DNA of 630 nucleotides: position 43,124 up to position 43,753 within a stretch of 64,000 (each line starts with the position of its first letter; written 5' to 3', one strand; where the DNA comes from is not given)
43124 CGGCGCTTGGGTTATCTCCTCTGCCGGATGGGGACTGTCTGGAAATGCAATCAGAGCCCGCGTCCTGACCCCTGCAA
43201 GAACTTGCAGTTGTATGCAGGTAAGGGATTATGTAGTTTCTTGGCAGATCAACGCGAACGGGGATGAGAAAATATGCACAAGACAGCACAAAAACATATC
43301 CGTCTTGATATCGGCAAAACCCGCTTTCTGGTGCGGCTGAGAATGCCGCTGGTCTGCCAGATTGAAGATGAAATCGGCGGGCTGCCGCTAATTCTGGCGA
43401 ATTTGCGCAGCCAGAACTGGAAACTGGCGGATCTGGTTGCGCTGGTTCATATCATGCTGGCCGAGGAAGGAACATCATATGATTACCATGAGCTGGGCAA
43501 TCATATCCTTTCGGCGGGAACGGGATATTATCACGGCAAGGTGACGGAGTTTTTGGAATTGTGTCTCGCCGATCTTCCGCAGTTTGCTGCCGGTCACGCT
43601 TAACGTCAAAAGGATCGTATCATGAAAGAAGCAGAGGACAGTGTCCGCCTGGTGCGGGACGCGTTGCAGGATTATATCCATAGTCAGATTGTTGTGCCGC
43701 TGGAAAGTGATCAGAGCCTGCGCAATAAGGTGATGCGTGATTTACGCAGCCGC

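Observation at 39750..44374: Tail chaperone and tape-measure genes displaced from the tail module and the chaperone duplicated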

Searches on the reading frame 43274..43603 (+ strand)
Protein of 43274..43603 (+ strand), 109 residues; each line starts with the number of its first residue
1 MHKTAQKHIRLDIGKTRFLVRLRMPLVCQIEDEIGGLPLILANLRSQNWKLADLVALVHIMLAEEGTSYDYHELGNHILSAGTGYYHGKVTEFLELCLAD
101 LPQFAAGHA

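Call 3: search_protein_families(library=pfam, proteins=[window:43274-43603:+], max_evalue=1)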
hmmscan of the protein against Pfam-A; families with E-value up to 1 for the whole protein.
window:43274-43603:+ (109 aa): 1 family
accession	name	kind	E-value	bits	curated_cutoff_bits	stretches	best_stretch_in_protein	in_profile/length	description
PF11836.14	Phage_TAC_11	-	0.00013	22.4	27.8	1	8-82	3-78/96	Phage tail tube protein, GTA-gp10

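Call 4: search_protein_families(library=phrogs, proteins=[window:43274-43603:+], max_evalue=1)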
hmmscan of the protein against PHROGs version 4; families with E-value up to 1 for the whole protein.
window:43274-43603:+ (109 aa): 2 families
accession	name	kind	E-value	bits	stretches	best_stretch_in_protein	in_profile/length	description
phrog_6454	-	unknown function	0.026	15.5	1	1-100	1-96/114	-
phrog_2115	-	tail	0.052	14.9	1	6-93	5-96/125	tail protein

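Call 26: search_protein_families(library=pfam, alignment_id=A3, max_evalue=0.1)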
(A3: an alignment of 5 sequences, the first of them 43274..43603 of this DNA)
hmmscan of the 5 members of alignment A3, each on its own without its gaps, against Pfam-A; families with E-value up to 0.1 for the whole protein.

A. member 1, window:43274-43603:+ (109 aa): 1 family
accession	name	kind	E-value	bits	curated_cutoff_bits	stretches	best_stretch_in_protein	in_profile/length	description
PF11836.14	Phage_TAC_11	-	0.00013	22.4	27.8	1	8-82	3-78/96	Phage tail tube protein, GTA-gp10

B. families by the number of members that match (of 5 scanned): 1 family
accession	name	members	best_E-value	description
PF11836.14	Phage_TAC_11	5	2e-07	Phage tail tube protein, GTA-gp10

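Call 36: find_homologous_proteins(query=A3, max_evalue=0.01)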
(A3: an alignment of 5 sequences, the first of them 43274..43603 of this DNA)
Query A3 (5 sequences) (109 aa, profile of the alignment): 13 proteins with E <= 0.01 among 518 candidates.
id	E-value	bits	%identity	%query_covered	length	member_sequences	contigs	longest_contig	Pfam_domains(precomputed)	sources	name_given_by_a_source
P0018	1.1e-52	194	51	100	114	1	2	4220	-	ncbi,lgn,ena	-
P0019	3.0e-51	190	98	100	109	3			-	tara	tara:strand:- start:245 stop:574 length:330 start_codon:yes stop_codon:yes gene_type:complete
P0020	6.2e-51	189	81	99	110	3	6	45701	-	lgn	-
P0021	1.0e-48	182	50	86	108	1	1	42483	PF11836.15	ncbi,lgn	-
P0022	5.3e-48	179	61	92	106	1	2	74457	-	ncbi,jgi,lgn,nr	ncbi:MAG: hypothetical protein EA357_10570 [Micavibrio sp.]|nr:MAG: hypothetical protein EA357_10570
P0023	5.7e-47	176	64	91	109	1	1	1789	-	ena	-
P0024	3.0e-37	145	44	83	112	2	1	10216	PF11836.15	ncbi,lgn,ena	-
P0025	1.3e-21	94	44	72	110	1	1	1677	PF11836.15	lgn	-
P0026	4.6e-18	83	38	90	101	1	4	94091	PF11836.15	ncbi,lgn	-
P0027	5.3e-18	83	37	85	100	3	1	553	PF11836.15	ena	-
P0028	1.3e-16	78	46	58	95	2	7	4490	PF11836.15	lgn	-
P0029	1.8e-16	78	41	70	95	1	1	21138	PF11836.15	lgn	-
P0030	2.6e-16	77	40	73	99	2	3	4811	PF11836.15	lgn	-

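Call 37: find_encoding_contigs(protein=P0026, flank=10000, max_places=2)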
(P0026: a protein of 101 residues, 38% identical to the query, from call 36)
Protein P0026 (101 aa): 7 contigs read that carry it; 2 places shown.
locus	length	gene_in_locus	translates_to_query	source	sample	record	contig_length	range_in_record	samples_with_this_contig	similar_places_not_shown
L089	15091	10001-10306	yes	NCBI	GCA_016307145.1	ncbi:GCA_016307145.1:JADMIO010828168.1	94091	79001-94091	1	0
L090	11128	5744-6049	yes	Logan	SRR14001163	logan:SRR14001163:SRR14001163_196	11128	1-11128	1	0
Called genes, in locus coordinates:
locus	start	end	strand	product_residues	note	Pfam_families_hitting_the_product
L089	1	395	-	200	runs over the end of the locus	-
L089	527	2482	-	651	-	PF06480:FtsH_ext, PF00004:AAA, PF07728:AAA_5 (weak), PF17862:AAA_lid_3, PF01434:Peptidase_M41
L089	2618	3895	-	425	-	PF01171:ATP_bind_3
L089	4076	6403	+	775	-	PF12796:Ank_2, PF12796:Ank_2, PF12796:Ank_2, PF12796:Ank_2, PF13857:Ank_5, PF12796:Ank_2, PF13857:Ank_5, PF12796:Ank_2, +11 more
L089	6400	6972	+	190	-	-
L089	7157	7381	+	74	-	-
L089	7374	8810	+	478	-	PF17289:Terminase_6C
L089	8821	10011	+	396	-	PF04860:Phage_portal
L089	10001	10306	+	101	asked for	PF11836:Phage_TAC_11 (weak)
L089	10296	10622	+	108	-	-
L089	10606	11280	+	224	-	PF04586:Peptidase_S78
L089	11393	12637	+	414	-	PF05065:Phage_capsid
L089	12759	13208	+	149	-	-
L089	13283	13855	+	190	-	PF05135:Phage_connect_1 (weak), PF24163:HCP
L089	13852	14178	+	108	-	PF05521:Phage_HCP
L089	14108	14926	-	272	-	PF08238:Sel1 (faint)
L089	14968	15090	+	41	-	?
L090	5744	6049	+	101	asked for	PF11836:Phage_TAC_11 (weak)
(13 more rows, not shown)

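Call 38: find_encoding_contigs(protein=P0029, flank=10000, max_places=2)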
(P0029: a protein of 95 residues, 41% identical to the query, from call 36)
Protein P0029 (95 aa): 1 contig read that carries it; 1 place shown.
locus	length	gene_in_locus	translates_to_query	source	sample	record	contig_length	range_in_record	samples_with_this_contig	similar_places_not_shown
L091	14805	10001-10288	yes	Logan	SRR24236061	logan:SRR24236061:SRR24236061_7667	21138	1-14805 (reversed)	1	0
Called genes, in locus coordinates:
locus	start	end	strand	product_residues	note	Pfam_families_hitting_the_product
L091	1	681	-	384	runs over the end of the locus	PF02350:Epimerase_2, PF13579:Glyco_trans_4_4 (faint)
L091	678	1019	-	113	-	-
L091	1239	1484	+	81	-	PF20605:Antitox_RHH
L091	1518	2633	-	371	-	PF24521:Ank_KRIT1 (faint), PF12796:Ank_2, PF13606:Ank_3 (faint), PF00023:Ank (weak), PF12796:Ank_2, PF13637:Ank_4, PF12796:Ank_2, PF13637:Ank_4 (weak), +1 more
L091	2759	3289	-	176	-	-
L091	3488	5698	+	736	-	PF16912:Glu_dehyd_C (faint), PF08240:ADH_N (weak), PF00107:ADH_zinc_N, PF01408:GFO_IDH_MocA, PF02894:GFO_IDH_MocA_C (faint), PF22725:GFO_IDH_MocA_C3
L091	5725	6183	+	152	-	PF12796:Ank_2 (weak), PF13637:Ank_4 (faint), PF13857:Ank_5 (faint), PF00023:Ank (faint), PF13606:Ank_3 (faint)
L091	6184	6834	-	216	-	PF12796:Ank_2, PF13637:Ank_4 (faint), PF00023:Ank (faint), PF13857:Ank_5 (faint), PF13606:Ank_3 (faint)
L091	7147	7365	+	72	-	-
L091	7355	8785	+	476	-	PF17289:Terminase_6C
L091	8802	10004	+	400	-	PF04860:Phage_portal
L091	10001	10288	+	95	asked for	PF11836:Phage_TAC_11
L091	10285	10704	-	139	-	-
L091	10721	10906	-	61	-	-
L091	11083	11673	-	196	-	-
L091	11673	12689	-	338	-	-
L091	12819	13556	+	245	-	PF04586:Peptidase_S78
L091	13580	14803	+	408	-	?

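Call 39: find_encoding_contigs(protein=P0024, flank=10000, max_places=2)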
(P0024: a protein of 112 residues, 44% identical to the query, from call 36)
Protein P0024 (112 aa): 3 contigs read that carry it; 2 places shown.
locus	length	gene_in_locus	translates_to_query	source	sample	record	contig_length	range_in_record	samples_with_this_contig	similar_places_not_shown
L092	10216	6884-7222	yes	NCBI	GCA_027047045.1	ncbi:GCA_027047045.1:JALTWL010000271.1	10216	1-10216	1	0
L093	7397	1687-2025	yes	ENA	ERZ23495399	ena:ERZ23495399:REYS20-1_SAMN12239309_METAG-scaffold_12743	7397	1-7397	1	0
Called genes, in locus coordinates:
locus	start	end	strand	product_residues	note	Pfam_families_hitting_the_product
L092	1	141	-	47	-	?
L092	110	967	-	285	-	PF00589:Phage_integrase (weak)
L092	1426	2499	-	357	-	PF02899:Phage_int_SAM_1, PF00589:Phage_integrase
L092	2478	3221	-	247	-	PF04340:DUF484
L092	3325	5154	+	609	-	PF00375:SDF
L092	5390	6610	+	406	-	PF04860:Phage_portal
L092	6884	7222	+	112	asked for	PF11836:Phage_TAC_11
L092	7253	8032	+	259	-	-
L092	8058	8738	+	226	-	PF04586:Peptidase_S78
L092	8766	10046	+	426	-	PF05065:Phage_capsid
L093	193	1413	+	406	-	PF04860:Phage_portal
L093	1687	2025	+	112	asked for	PF11836:Phage_TAC_11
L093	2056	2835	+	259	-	-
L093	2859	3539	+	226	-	PF04586:Peptidase_S78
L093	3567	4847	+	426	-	PF05065:Phage_capsid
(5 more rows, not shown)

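Call 51: find_related_loci(query=A3, collection=metagenome_contigs, flank=10000)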
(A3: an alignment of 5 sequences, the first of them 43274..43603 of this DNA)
Query A3 (109 aa) in metagenome_contigs; peptide patterns used: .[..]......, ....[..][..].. (x = any residue, [..] = any of these).
79 stretches matched a pattern; 1 encode a relative of the query (tblastn E <= 1e-3); 1 distinct loci.
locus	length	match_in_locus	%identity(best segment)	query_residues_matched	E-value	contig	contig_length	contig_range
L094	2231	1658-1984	98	1-109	4e-74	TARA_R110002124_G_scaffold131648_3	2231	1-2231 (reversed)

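Call 52: find_related_loci(query=A3, collection=viral_contigs, flank=10000)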
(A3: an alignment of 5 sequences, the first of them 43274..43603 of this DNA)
Query A3 (109 aa) in viral_contigs; peptide patterns used: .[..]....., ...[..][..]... (x = any residue, [..] = any of these).
53 stretches matched a pattern; 1 encode a relative of the query (tblastn E <= 1e-3); 1 distinct loci.
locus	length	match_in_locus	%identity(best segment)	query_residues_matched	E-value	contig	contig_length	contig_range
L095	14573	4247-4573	99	1-109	1e-72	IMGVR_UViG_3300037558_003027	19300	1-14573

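Call 67: predict_structure(alignment_id=A4)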
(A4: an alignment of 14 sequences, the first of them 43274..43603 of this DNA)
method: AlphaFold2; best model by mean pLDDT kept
length: 109 residues; sequences in the alignment: 14
mean_pLDDT: 85.0   pTM: 0.78
mean pLDDT of the five models: 85.0, 84.6, 82.8, 82.6, 81.9
residues with pLDDT >= 90: 63; 70-90: 31; 50-70: 7; < 50: 8
segments of 3 or more residues with pLDDT < 50: 1-4, 106-109
pLDDT, mean of each block of 10 residues (from residue 1): 64 90 89 89 91 94 89 94 94 88 48
secondary structure, 60 per line:
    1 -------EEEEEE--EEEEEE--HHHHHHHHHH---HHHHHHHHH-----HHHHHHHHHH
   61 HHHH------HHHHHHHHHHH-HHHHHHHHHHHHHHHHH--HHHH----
elements in order: E8-13 E16-21 H24-33 H37-45 H51-64 H71-81 H83-99 H102-105

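Call 70: fold_search(model_id=the predicted structure, library=pdb)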
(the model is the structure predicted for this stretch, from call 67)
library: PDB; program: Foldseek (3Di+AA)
matches with E <= 10: 36; with E <= 0.001: 0
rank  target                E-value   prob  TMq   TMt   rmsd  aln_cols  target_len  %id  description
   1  5a7l                  3.7e+00  0.11  0.30  0.38   8.0        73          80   16  TP901-1 CI NTD (res 1-80) (released 2016-07-27)
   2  2vxz                  3.9e+00  0.03  0.21  0.17  10.1       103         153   17  Crystal Structure of hypothetical protein PyrSV_gp04 from Pyrobaculum spherical virus (released 2009-11-17)
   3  4yxm_A                3.9e+00  0.02  0.17  0.07  13.8       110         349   16  Structure of Thermotoga maritima DisA D75N mutant with reaction product c-di-AMP (released 2015-06-03)
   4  3c1y_A                4.6e+00  0.02  0.18  0.07  14.0       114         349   15  Structure of bacterial DNA damage sensor protein with co-purified and co-crystallized ligand (released 2008-05-06)
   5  6vmv_C                4.9e+00  0.07  0.28  0.06   7.0        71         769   11  Crystal structure of the H767A mutant of GoxA soaked with glycine (released 2020-04-08)
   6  1t3u_B                5.2e+00  0.02  0.19  0.22  20.9        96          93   14  Unknown conserved bacterial protein from Pseudomonas aeruginosa PAO1 (released 2004-05-04)
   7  9y9y_C                5.5e+00  0.02  0.18  0.08  14.3       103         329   11  Crystal structure of DNA integrity scanning protein DisA from Mycobacterium tuberculosis in complex with cyclic di-AMP (released 2025-09-24)
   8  7cb3_A                5.8e+00  0.02  0.18  0.08  16.9       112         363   12  Crystal structure of type III polyketide synthase from Mycobacterium marinum (released 2022-06-15)
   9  16vp                  6.2e+00  0.07  0.28  0.10  13.9        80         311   18  CONSERVED CORE OF THE HERPES SIMPLEX VIRUS TRANSCRIPTIONAL REGULATORY PROTEIN VP16 (released 1999-07-28)
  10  5xtb_A                6.2e+00  0.05  0.27  0.09  10.8        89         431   12  Cryo-EM structure of human respiratory complex I matrix arm (released 2017-08-30)
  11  9isk_G                6.2e+00  0.02  0.20  0.24  19.4        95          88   15  Cryo-EM structure of KpFtsZ-ZapA complex (released 2025-07-23)
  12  9y9y_D                6.2e+00  0.02  0.18  0.08  14.4       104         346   10  Crystal structure of DNA integrity scanning protein DisA from Mycobacterium tuberculosis in complex with cyclic di-AMP (released 2025-09-24)
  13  1t6s_A                6.5e+00  0.02  0.19  0.14  15.9        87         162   15  Crystal structure of a conserved hypothetical protein from Chlorobium tepidum (released 2004-12-07)
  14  7siu_A                6.9e+00  0.03  0.23  0.10  13.8        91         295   15  Crystal structure of HPK1 (MAP4K1) complex with inhibitor A-745 (released 2022-03-02)
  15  4p1m_B                6.9e+00  0.02  0.21  0.22  23.4       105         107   11  The structure of Escherichia coli ZapA (released 2014-07-16)
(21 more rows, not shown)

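Call 74: fold_search(model_id=the predicted structure, library=viral)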
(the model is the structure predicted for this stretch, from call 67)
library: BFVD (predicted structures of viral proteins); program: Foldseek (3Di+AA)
matches with E <= 10: 257; with E <= 0.001: 1
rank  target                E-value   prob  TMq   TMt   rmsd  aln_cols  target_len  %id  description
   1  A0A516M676            2.4e-04  1.00  0.77  0.74   2.6       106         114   17  (no name in the UniProt tables at hand)
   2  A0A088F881            1.5e-03  1.00  0.75  0.64   3.8       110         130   16  (no name in the UniProt tables at hand)
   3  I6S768                2.0e-03  1.00  0.74  0.63   4.9       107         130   16  (no name in the UniProt tables at hand)
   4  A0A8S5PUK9            2.4e-03  1.00  0.57  0.55   3.8        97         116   18  Tail assembly chaperone protein [Myoviridae sp. ctQve5]
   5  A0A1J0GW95            4.1e-03  1.00  0.63  0.55   6.9       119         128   12  (no name in the UniProt tables at hand)
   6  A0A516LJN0            5.8e-03  1.00  0.68  0.62   6.1       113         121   17  (no name in the UniProt tables at hand)
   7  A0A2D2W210            5.8e-03  1.00  0.61  0.57   6.1       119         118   19  (no name in the UniProt tables at hand)
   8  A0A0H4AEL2            1.0e-02  1.00  0.69  0.58   3.8       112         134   11  (no name in the UniProt tables at hand)
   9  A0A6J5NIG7            1.2e-02  1.00  0.65  0.58   4.6       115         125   13  Uncharacterized protein [uncultured Caudovirales phage]
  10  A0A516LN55            1.3e-02  1.00  0.68  0.63  10.7       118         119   12  (no name in the UniProt tables at hand)
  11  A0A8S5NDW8            1.6e-02  1.00  0.52  0.55   4.6        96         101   10  Phage protein [Siphoviridae sp. ctUse40]
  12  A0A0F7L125            1.7e-02  1.00  0.60  0.50   3.1        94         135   22  Uncharacterized protein [uncultured marine virus]
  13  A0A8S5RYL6            1.8e-02  1.00  0.55  0.46   4.9       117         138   16  Tail tube protein [Myoviridae sp. ctKFg29]
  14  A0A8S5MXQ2            2.6e-02  1.00  0.63  0.61   3.4        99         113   14  Tail tube protein [Siphoviridae sp. ct91l7]
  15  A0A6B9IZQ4            3.3e-02  1.00  0.67  0.61   4.0       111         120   13  (no name in the UniProt tables at hand)
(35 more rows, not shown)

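Call 82: search_protein_families(library=ncbifam, proteins=[window:43274-43603:+], max_evalue=0.1)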
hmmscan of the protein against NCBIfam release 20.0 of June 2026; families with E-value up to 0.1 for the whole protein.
window:43274-43603:+ (109 aa): 0 families

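Call 97: search_protein_representatives(alignment_id=A4)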
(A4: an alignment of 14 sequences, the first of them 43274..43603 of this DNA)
Query: 14 sequences, 107 profile positions. Proteins with E-value up to 0.001 (for the whole library): 185; up to 1e-10: 71; up to 1e-30: 3. The best 150 are listed.
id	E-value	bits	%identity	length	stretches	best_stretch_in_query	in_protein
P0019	2.7e-40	152.7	-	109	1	1-104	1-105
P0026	4.8e-36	139.0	-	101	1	1-99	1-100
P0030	5.1e-33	129.3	-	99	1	5-101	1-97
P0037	6.9e-29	116.0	-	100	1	1-98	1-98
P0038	1.7e-28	114.7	-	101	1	6-99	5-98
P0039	4.0e-28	113.6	-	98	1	5-99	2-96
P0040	1.0e-27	112.2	-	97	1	10-100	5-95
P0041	2.6e-27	110.9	-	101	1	8-100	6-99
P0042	5.8e-27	109.8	-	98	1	6-100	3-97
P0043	1.0e-26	109.1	-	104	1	4-100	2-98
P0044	1.3e-26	108.7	-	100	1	5-100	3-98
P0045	2.8e-26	107.6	-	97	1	7-98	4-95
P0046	1.3e-25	105.5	-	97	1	6-98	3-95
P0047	3.3e-25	104.2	-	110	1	10-100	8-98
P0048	7.2e-25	103.1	-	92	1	10-97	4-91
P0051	1.0e-23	99.4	-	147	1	2-88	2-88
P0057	1.1e-21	92.9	-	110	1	6-102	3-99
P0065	6.4e-20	87.2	-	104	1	6-95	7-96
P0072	2.3e-18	82.2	-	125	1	5-99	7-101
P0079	9.2e-17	77.0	-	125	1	3-103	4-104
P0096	6.6e-14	67.8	-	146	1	3-99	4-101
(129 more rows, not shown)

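Call 98: find_encoding_contigs(protein=P0037, flank=10000, max_places=2)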
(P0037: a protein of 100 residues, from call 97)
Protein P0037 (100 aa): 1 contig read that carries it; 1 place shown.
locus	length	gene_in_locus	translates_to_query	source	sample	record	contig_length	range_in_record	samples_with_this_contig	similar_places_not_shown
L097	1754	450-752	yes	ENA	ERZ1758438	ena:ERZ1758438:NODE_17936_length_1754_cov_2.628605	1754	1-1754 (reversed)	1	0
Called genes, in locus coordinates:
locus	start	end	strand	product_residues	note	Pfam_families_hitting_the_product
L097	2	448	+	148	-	?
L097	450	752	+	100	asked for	PF11836:Phage_TAC_11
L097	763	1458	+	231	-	-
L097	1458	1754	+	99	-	?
